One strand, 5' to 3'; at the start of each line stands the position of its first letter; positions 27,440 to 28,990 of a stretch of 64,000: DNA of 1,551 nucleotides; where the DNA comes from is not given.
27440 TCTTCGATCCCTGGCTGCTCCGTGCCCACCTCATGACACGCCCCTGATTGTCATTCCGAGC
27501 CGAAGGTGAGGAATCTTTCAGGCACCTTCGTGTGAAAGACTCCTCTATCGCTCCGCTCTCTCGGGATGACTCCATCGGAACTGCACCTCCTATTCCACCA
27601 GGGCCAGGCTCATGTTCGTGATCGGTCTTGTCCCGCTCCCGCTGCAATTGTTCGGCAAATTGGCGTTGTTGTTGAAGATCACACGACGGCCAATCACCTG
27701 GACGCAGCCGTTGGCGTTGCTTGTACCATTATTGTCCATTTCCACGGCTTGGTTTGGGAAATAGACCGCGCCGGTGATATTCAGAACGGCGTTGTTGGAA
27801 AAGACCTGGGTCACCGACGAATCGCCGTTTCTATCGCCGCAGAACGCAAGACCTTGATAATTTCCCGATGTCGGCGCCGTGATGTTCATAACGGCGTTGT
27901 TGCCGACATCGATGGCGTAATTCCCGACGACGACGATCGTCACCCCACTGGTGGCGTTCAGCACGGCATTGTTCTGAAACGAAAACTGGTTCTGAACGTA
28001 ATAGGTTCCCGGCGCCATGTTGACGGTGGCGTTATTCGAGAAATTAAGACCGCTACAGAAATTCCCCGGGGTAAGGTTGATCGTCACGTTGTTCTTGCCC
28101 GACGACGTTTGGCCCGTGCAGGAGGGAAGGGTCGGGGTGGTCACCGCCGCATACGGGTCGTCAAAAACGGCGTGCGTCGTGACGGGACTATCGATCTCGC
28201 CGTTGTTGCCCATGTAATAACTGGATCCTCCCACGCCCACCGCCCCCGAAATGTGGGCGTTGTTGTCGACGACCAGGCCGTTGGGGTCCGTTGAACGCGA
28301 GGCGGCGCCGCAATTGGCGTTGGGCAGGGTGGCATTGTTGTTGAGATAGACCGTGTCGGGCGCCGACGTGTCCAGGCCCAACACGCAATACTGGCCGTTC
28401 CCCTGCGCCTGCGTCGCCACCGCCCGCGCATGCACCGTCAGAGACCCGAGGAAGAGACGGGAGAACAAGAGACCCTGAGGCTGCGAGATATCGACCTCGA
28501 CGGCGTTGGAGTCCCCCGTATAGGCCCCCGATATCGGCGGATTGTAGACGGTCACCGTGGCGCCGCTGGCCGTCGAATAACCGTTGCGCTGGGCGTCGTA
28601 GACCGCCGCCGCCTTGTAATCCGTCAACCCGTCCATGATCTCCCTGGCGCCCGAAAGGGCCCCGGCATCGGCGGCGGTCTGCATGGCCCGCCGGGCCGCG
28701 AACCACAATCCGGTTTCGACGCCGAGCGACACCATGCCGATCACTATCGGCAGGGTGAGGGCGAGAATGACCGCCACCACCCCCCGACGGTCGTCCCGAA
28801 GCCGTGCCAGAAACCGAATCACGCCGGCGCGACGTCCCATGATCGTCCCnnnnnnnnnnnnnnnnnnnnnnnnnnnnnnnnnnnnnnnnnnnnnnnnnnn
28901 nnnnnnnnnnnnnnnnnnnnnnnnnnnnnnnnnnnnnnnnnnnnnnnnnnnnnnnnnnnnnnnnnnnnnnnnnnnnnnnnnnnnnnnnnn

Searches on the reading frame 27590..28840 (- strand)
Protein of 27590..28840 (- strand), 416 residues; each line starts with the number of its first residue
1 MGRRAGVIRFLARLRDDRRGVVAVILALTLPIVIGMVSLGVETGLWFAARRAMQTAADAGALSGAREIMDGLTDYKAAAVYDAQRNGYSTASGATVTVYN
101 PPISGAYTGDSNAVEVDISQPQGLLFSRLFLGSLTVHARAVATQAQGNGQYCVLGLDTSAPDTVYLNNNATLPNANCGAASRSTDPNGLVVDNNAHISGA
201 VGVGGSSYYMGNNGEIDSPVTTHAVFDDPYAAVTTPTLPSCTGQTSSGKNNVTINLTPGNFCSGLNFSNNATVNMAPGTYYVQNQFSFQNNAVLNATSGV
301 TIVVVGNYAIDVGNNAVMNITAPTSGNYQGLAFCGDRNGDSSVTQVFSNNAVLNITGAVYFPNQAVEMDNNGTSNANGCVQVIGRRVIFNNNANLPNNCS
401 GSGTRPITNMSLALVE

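Call 4: search_protein_families(library=pfam, proteins=[window:27590-28840:-], max_evalue=0.01)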
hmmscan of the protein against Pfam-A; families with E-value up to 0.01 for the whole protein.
window:27590-28840:- (416 aa): 4 families
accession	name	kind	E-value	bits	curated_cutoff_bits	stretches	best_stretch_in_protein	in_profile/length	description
PF13400.11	Tad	-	7.6e-09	36.2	22.3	1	20-66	1-46/47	Putative Flp pilus-assembly TadE/G-like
PF09977.15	Tad_C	-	1.7e-05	26.1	22.1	1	63-142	7-93/93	Putative Tad-like Flp pilus-assembly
PF23981.1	DUF7305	-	0.00016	22.1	27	1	269-379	40-162/185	Domain of unknown function (DUF7305)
PF07811.17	TadE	-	0.00077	20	22.9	1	20-61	1-42/43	TadE-like protein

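Call 13: search_protein_families(library=ncbifam, proteins=[window:27590-28840:-], max_evalue=1)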
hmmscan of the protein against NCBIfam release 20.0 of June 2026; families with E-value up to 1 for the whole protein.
window:27590-28840:- (416 aa): 1 family
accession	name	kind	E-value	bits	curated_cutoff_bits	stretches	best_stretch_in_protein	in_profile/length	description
TIGR03816.1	tadE_like_DECH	hypoth_equivalog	0.00017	21.7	50.95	1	19-86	2-69/109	Rv3654c family TadE-like protein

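Call 48: find_homologous_proteins(query=window:27590-28840:-, max_evalue=1e-20)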
Query window:27590-28840:- (416 aa): 164 proteins with E <= 1e-20 among 8000 candidates; the best 120 are listed.
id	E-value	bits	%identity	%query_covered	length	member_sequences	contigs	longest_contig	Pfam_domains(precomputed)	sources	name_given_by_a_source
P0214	1.3e-267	905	100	100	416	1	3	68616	PF09977.15,PF13400.12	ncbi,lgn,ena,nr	ncbi:MAG: pilus assembly protein [Magnetospirillum sp.]|nr:pilus assembly protein [Magnetospirillum 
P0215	7.3e-172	590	67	97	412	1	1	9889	PF07811.18,PF13400.12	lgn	-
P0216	4.1e-144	499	60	98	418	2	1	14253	PF13400.12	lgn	-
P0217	3.4e-143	496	61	98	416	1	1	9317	-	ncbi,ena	-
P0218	5.3e-142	492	58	98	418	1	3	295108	PF23981.2,PF13400.12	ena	-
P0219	5.7e-142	492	59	99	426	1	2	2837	PF13400.12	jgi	jgi:Flp pilus assembly protein TadG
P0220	4.5e-141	489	60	97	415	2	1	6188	PF13400.12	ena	-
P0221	8.9e-140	485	58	100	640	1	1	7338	PF04140.20,PF04191.19,PF13400.12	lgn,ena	-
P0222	2.0e-135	470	55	100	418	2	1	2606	PF23981.2,PF13400.12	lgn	-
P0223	2.5e-134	467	60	95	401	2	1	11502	PF13400.12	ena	-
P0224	3.6e-131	456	56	92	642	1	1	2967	PF04140.20,PF04191.19,PF13400.12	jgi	-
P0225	2.7e-128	447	57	94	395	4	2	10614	PF13400.12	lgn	-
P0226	4.7e-120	420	59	82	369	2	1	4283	-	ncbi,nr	ncbi:MAG: hypothetical protein HY985_07405, partial [Magnetospirillum sp.]|nr:hypothetical protein [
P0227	2.9e-116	407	51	98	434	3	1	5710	PF13400.12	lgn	-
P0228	2.2e-115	404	52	97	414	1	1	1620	PF23981.2,PF13400.12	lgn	-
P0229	7.9e-113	396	52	94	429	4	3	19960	-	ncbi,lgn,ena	-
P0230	9.6e-112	392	52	97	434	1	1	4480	PF23981.2,PF13400.12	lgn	-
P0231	8.6e-111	389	49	95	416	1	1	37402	PF13400.12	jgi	jgi:Putative Flp pilus-assembly TadE/G-like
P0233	1.0e-108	382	51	97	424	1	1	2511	PF23981.2,PF13400.12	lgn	-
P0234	5.7e-106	373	49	93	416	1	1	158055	PF23981.2,PF13400.12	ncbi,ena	-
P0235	1.3e-105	372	49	96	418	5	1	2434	PF23981.2,PF13400.12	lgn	-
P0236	1.0e-103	366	49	97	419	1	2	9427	PF23981.2,PF13400.12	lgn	-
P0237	9.0e-103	363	48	98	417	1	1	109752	PF23981.2,PF13400.12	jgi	jgi:hypothetical protein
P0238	9.9e-103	363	49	94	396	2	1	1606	PF23981.2,PF13400.12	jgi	-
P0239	4.4e-102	360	47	99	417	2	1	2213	PF13400.12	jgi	jgi:Flp pilus assembly protein TadG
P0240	6.3e-101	357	47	96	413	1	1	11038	PF13400.12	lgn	-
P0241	2.2e-100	355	46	99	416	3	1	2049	PF13400.12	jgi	jgi:hypothetical protein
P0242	4.5e-100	354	48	98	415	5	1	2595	PF13400.12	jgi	jgi:hypothetical protein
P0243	7.7e-100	353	48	97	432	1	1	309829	PF23981.2,PF13400.12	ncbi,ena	-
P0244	1.6e-99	352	47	97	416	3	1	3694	PF23981.2,PF13400.12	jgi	jgi:hypothetical protein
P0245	3.8e-99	351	48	96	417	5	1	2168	PF23981.2,PF13400.12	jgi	-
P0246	4.4e-99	351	46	97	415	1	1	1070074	PF23981.2,PF13400.12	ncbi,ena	-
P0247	3.9e-98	347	47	97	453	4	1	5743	PF13400.12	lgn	-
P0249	7.4e-97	343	48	98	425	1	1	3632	PF23981.2,PF13400.12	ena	-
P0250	8.4e-97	343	46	94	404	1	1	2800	PF23981.2,PF13400.12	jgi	jgi:hypothetical protein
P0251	2.6e-96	341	45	98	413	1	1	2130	PF23981.2,PF13400.12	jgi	jgi:hypothetical protein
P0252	1.0e-95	339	47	97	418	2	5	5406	PF23981.2,PF13400.12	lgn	-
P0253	1.0e-95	339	48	96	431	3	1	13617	PF07811.18,PF13400.12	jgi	jgi:hypothetical protein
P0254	1.6e-95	339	46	94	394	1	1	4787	PF23981.2,PF13400.12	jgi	jgi:hypothetical protein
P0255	2.1e-95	338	45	99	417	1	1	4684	PF23981.2,PF13400.12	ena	-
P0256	5.0e-95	337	46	98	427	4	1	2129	PF13400.12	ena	-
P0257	1.8e-94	335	47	98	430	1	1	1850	PF13400.12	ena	-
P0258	5.2e-94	334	45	96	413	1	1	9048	PF13400.12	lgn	-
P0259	7.8e-94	333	45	95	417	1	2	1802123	PF23981.2,PF13400.12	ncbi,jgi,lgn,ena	-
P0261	3.5e-92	328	45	100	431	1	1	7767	PF13400.12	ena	-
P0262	1.9e-91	325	45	95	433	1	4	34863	PF07811.18,PF13400.12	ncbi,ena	-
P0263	7.2e-91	324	48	95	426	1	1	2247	PF13400.12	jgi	jgi:hypothetical protein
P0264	9.2e-91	323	46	97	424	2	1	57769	PF13400.12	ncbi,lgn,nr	ncbi:MAG: hypothetical protein JWO51_1179 [Rhodospirillales bacterium]|nr:hypothetical protein [Rhod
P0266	2.8e-90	322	46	98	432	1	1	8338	PF07811.18,PF13400.12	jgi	jgi:Flp pilus assembly protein TadG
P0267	4.1e-90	321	46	95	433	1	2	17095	PF07811.18,PF13400.12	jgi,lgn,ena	-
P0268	9.2e-90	320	45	95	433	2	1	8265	PF07811.18,PF13400.12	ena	-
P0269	2.7e-89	318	42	99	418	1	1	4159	PF13400.12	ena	-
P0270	4.7e-89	318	45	98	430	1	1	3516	PF13400.12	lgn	-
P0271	6.9e-89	317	47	96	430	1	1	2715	PF13400.12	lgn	-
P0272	2.2e-88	315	43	95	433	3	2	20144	PF07811.18,PF13400.12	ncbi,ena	-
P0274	8.2e-88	313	45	91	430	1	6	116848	PF13400.12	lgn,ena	-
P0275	1.7e-87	312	45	97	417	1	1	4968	PF13400.12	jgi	jgi:Flp pilus assembly protein TadG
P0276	1.3e-86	309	45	98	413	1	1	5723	PF23981.2,PF13400.12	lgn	-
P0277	1.4e-85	306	43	98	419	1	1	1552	PF23981.2,PF13400.12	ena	-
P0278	1.4e-85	306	44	94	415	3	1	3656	PF23981.2,PF13400.12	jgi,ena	-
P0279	2.2e-85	305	44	98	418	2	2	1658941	PF13400.12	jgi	-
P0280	5.9e-85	304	43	98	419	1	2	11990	PF23981.2,PF13400.12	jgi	jgi:Flp pilus assembly protein TadG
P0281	7.4e-85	304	46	98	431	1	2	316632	PF13400.12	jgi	jgi:Flp pilus assembly protein TadG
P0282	4.4e-84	301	43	97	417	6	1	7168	PF23981.2,PF13400.12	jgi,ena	-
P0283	1.5e-83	299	45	98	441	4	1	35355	PF13400.12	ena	-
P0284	3.0e-83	298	45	94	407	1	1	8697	PF07811.18,PF13400.12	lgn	-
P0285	2.2e-81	292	45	95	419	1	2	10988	PF23981.2,PF13400.12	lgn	-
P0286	4.6e-81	291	42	93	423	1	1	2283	PF23981.2,PF07811.18,PF13400.12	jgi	jgi:hypothetical protein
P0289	3.2e-80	288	42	97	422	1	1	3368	PF23981.2,PF13400.12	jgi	jgi:hypothetical protein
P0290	6.7e-80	287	43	99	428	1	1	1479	PF23981.2,PF13400.12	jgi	jgi:Flp pilus assembly protein TadG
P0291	7.3e-80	287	44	97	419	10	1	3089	PF23981.2,PF13400.12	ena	-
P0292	2.1e-79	286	45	95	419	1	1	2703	PF23981.2,PF07811.18,PF13400.12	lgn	-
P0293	2.7e-79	285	44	95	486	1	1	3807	PF23981.2,PF13400.12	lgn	-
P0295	5.5e-79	284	44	95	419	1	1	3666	PF23981.2,PF13400.12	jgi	jgi:Flp pilus assembly protein TadG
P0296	6.7e-79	284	43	100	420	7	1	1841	PF23981.2,PF13400.12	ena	-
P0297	1.3e-78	283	45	96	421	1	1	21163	PF13400.12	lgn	-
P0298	2.9e-78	282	45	95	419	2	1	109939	PF23981.2,PF13400.12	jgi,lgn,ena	-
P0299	3.5e-78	282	42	96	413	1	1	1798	PF23981.2,PF07811.18,PF13400.12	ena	-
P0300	9.7e-77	277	44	96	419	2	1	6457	PF23981.2,PF13400.12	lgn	-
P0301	3.0e-76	275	39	95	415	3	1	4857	PF07811.18,PF13400.12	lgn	-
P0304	5.8e-76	274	39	98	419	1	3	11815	PF13400.12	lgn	-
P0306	4.6e-75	271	43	96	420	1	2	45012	PF23981.2,PF13400.12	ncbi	-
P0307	7.0e-75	271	44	94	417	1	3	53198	PF23981.2,PF13400.12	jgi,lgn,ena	-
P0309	5.1e-74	268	40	98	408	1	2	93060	PF13400.12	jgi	jgi:Flp pilus assembly protein TadG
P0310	1.8e-73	266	42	95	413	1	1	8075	PF23981.2,PF07811.18,PF13400.12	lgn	-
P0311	6.4e-73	264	40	96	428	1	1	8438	PF23981.2,PF13400.12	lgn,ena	-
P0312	4.0e-72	262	42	97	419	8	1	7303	PF23981.2,PF07811.18,PF13400.12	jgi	-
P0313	7.7e-66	241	40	95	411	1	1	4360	PF23981.2,PF07811.18,PF13400.12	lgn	-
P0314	5.7e-65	238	38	98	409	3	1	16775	PF13400.12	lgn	-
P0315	5.2e-64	235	38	96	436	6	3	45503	PF23981.2,PF13400.12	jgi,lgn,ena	-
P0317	5.2e-60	222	40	98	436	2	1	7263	PF07811.18,PF13400.12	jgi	jgi:Flp pilus assembly protein TadG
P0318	1.3e-57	214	38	97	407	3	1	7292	PF13400.12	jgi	jgi:hypothetical protein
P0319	2.1e-57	213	35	98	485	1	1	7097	PF13400.12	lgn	-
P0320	1.5e-55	207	38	98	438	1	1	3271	PF13400.12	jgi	jgi:Flp pilus assembly protein TadG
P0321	6.0e-55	205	36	96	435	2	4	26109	PF13400.12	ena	-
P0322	2.7e-52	197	33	95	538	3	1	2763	PF13400.12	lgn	-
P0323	5.7e-52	195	35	96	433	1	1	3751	PF23981.2,PF13400.12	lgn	-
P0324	6.2e-52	195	36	97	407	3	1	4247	PF13400.12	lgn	-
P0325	7.3e-52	195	36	98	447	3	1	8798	PF13400.12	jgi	jgi:Flp pilus assembly protein TadG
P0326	3.1e-51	193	41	70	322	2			PF13400.12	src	-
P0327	1.0e-50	191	35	95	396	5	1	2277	PF13400.12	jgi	-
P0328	1.1e-47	181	35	98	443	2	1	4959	PF13400.12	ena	-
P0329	8.5e-47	178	34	100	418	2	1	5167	PF13400.12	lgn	-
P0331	6.3e-42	162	32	94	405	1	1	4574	PF13400.12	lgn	-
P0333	2.0e-39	154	32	94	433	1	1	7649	PF13400.12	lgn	-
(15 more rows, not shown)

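Call 49: find_encoding_contigs(protein=P0215, flank=7000, max_places=1)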
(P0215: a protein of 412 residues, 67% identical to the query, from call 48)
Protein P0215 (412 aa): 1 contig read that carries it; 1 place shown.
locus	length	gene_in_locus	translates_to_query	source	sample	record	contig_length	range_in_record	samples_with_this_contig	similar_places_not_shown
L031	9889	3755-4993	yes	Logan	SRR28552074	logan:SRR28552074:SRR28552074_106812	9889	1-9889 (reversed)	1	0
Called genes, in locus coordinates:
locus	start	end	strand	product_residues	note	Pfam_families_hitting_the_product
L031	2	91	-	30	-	?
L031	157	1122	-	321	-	PF01073:3Beta_HSD, PF01370:Epimerase, PF04321:RmlD_sub_bind, PF13460:NAD_binding_10, PF16363:GDP_Man_Dehyd, PF07993:NAD_binding_4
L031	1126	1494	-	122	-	PF00892:EamA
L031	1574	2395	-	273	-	PF13428:TPR_14 (faint), PF07719:TPR_2 (faint), PF13176:TPR_7 (faint), PF13424:TPR_12 (faint), PF24575:TPR_Slam (faint), PF13432:TPR_16 (weak), PF13414:TPR_11 (weak), PF14559:TPR_19 (weak), +3 more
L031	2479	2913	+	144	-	PF13629:T2SS-T3SS_pil_N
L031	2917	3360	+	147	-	PF07811:TadE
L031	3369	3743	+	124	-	PF07811:TadE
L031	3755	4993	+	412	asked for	PF07811:TadE (weak), PF13400:Tad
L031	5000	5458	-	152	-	PF22381:Staph_reg_Sar_Rot (weak), PF12802:MarR_2, PF01047:MarR (faint), PF13463:HTH_27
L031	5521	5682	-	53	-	PF04964:Flp_Fap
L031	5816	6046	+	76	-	PF01258:zf-dskA_traR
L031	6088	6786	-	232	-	PF00582:Usp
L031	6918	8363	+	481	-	PF00578:AhpC-TSA, PF13905:Thioredoxin_8, PF01436:NHL (weak)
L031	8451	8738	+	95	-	-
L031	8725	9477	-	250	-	PF05175:MTS, PF13847:Methyltransf_31 (weak), PF08241:Methyltransf_11 (weak), PF08242:Methyltransf_12 (weak), PF13649:Methyltransf_25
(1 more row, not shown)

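Call 50: find_encoding_contigs(protein=P0216, flank=7000, max_places=1)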
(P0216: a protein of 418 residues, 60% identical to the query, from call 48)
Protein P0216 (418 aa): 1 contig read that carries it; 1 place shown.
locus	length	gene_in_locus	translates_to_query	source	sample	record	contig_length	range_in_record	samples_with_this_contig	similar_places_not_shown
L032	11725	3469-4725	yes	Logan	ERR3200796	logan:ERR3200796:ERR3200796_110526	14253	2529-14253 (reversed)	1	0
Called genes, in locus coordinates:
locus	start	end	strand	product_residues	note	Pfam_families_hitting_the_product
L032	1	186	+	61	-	?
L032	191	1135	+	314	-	PF00482:T2SSF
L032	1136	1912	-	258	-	PF00515:TPR_1 (faint), PF13424:TPR_12 (faint), PF13428:TPR_14 (faint), PF07719:TPR_2 (faint), PF13181:TPR_8 (faint), PF13432:TPR_16 (faint), PF14559:TPR_19 (faint)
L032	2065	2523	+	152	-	PF13629:T2SS-T3SS_pil_N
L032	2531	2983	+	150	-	PF07811:TadE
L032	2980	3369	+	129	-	PF07811:TadE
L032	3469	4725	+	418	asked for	PF13400:Tad (weak)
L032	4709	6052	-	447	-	-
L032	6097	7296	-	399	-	PF01943:Polysacc_synt, PF13440:Polysacc_synt_3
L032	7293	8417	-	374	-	PF13439:Glyco_transf_4 (faint), PF13524:Glyco_trans_1_2 (weak), PF13692:Glyco_trans_1_4, PF00534:Glycos_transf_1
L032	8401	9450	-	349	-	PF13524:Glyco_trans_1_2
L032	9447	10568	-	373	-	PF00534:Glycos_transf_1, PF13692:Glyco_trans_1_4, PF20706:GT4-conflict (weak)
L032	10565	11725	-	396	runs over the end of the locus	PF20706:GT4-conflict, PF00534:Glycos_transf_1, PF13692:Glyco_trans_1_4, PF13524:Glyco_trans_1_2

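Call 51: find_encoding_contigs(protein=P0218, flank=7000, max_places=1)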
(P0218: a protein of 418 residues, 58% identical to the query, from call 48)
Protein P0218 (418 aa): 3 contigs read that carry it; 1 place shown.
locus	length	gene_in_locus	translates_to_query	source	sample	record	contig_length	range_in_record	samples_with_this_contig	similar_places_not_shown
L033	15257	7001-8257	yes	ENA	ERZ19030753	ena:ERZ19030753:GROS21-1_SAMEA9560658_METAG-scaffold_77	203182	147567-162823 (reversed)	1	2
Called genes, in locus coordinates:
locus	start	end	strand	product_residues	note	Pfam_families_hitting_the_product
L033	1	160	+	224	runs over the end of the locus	PF09476:Pilus_CpaD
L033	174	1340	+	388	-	-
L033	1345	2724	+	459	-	PF00437:T2SSE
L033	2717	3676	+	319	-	PF00482:T2SSF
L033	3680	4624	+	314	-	PF00482:T2SSF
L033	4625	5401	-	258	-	PF07719:TPR_2 (faint), PF13424:TPR_12 (faint), PF13428:TPR_14 (faint), PF13181:TPR_8 (faint), PF14559:TPR_19 (faint), PF13414:TPR_11 (faint)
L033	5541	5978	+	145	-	PF13629:T2SS-T3SS_pil_N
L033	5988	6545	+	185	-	PF07811:TadE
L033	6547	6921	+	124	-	PF07811:TadE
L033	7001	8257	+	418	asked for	PF13400:Tad (weak), PF23981:DUF7305 (faint)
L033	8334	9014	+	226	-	PF00027:cNMP_binding, PF13545:HTH_Crp_2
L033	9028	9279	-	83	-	PF11324:DUF3126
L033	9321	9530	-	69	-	PF00313:CSD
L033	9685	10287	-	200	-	PF09335:VTT_dom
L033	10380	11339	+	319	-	PF00850:Hist_deacetyl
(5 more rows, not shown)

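Call 53: find_encoding_contigs(protein=P0217, flank=7000, max_places=1)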
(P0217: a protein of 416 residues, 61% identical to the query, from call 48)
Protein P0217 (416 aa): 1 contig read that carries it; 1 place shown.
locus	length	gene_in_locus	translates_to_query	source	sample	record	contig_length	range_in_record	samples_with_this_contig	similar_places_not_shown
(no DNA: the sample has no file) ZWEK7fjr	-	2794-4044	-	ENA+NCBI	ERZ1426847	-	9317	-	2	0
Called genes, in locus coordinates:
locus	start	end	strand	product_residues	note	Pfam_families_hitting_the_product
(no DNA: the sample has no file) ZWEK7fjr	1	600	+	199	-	?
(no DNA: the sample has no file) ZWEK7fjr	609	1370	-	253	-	PF07719:TPR_2 (faint), PF13428:TPR_14 (faint), PF13432:TPR_16 (faint), PF14559:TPR_19 (faint), PF13181:TPR_8 (faint), PF13414:TPR_11 (weak)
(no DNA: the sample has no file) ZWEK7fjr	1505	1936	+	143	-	PF13629:T2SS-T3SS_pil_N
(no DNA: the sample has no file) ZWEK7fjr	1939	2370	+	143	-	PF07811:TadE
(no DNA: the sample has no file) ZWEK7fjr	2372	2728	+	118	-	PF07811:TadE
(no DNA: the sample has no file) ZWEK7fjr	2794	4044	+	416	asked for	-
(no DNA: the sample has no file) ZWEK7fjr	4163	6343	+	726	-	PF20551:DUF6765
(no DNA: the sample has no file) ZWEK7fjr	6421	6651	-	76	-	PF01258:zf-dskA_traR (weak)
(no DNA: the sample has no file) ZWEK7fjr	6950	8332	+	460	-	PF02788:RuBisCO_large_N, PF00016:RuBisCO_large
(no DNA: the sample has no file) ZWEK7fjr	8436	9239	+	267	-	PF00485:PRK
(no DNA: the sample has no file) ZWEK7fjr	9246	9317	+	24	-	?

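Call 54: find_encoding_contigs(protein=P0223, flank=7000, max_places=1)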
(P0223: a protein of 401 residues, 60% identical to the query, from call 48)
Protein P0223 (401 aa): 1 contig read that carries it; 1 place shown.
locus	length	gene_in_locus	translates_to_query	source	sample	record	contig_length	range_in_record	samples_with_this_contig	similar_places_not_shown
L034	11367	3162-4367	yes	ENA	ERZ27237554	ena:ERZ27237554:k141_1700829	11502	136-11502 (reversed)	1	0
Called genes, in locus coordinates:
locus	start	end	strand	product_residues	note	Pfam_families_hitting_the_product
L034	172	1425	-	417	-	PF00989:PAS, PF08448:PAS_4, PF13188:PAS_8 (weak), PF13426:PAS_9, PF00990:GGDEF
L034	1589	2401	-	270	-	PF07719:TPR_2 (faint), PF13414:TPR_11 (faint), PF14559:TPR_19 (faint), PF00515:TPR_1 (faint)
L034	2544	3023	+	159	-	PF13629:T2SS-T3SS_pil_N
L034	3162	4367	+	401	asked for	PF13400:Tad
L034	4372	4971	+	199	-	PF07811:TadE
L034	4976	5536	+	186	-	-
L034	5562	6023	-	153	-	PF22381:Staph_reg_Sar_Rot, PF12802:MarR_2, PF13463:HTH_27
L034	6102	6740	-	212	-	PF09335:VTT_dom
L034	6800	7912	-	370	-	PF22660:RS_preATP-grasp-like, PF02222:ATP-grasp, PF17769:PurK_C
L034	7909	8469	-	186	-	PF00731:AIRC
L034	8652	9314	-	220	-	PF19630:DUF6134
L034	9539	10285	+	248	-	PF00990:GGDEF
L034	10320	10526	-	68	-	PF04325:DUF465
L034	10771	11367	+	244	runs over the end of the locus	?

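Call 88: find_encoding_contigs(protein=P0225, flank=5000, max_places=1)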
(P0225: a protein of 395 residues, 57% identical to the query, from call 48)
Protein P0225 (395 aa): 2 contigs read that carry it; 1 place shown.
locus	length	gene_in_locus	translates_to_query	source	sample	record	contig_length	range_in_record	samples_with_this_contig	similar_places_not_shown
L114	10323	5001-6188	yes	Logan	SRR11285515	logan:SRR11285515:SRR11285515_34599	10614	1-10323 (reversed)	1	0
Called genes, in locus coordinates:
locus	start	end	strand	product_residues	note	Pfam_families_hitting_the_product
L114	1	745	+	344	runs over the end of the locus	?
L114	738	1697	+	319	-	PF00482:T2SSF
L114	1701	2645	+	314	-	PF00482:T2SSF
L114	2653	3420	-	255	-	PF13428:TPR_14 (faint), PF14559:TPR_19 (faint)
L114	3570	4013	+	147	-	PF13629:T2SS-T3SS_pil_N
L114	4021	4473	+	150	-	PF07811:TadE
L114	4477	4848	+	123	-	PF07811:TadE, PF13400:Tad (weak)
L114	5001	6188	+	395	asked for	PF13400:Tad (faint)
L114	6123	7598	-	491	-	PF00672:HAMP, PF00512:HisKA, PF02518:HATPase_c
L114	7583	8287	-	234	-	PF00072:Response_reg, PF00486:Trans_reg_C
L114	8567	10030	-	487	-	PF13609:Porin_4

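Call 89: find_encoding_contigs(protein=P0229, flank=5000, max_places=1)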
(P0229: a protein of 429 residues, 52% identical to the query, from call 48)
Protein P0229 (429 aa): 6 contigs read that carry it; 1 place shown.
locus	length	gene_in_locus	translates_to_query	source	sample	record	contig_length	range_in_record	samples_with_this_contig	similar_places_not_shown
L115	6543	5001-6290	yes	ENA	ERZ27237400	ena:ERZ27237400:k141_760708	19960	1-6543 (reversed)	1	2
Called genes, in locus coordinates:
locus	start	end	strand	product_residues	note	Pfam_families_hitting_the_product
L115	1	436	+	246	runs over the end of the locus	PF00106:adh_short, PF08659:KR, PF13460:NAD_binding_10 (weak), PF13561:adh_short_C2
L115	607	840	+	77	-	PF00550:PP-binding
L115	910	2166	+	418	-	PF00109:ketoacyl-synt, PF00108:Thiolase_N (faint), PF02801:Ketoacyl-synt_C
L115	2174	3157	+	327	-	PF02618:YceG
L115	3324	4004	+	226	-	PF00027:cNMP_binding, PF00325:Crp (faint), PF13545:HTH_Crp_2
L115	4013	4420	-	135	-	PF07811:TadE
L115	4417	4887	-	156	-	PF07811:TadE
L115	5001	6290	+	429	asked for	-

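Call 90: find_encoding_contigs(protein=P0231, flank=5000, max_places=1)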
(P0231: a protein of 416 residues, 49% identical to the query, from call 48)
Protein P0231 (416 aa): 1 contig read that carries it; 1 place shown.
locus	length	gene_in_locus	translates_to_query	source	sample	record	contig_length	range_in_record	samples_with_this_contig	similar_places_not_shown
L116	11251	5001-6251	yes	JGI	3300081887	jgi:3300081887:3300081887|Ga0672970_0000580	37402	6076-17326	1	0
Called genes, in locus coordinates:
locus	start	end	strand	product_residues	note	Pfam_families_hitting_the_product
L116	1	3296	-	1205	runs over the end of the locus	PF02743:dCache_1, PF22588:dCache_1_like, PF00989:PAS, PF13426:PAS_9, PF00512:HisKA, PF02518:HATPase_c, PF00072:Response_reg, PF01627:Hpt, +1 more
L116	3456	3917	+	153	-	PF22381:Staph_reg_Sar_Rot (weak), PF12802:MarR_2, PF01047:MarR (faint), PF13463:HTH_27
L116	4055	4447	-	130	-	PF07811:TadE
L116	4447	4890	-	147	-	PF07811:TadE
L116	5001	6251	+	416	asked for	PF13400:Tad (weak)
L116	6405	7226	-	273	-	PF01925:TauE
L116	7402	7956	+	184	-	-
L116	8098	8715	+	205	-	PF00163:Ribosomal_S4, PF01479:S4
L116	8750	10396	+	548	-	PF17158:MASE4, PF17159:MASE3 (weak), PF00512:HisKA, PF02518:HATPase_c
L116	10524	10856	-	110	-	PF00462:Glutaredoxin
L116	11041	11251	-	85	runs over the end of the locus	PF01722:BolA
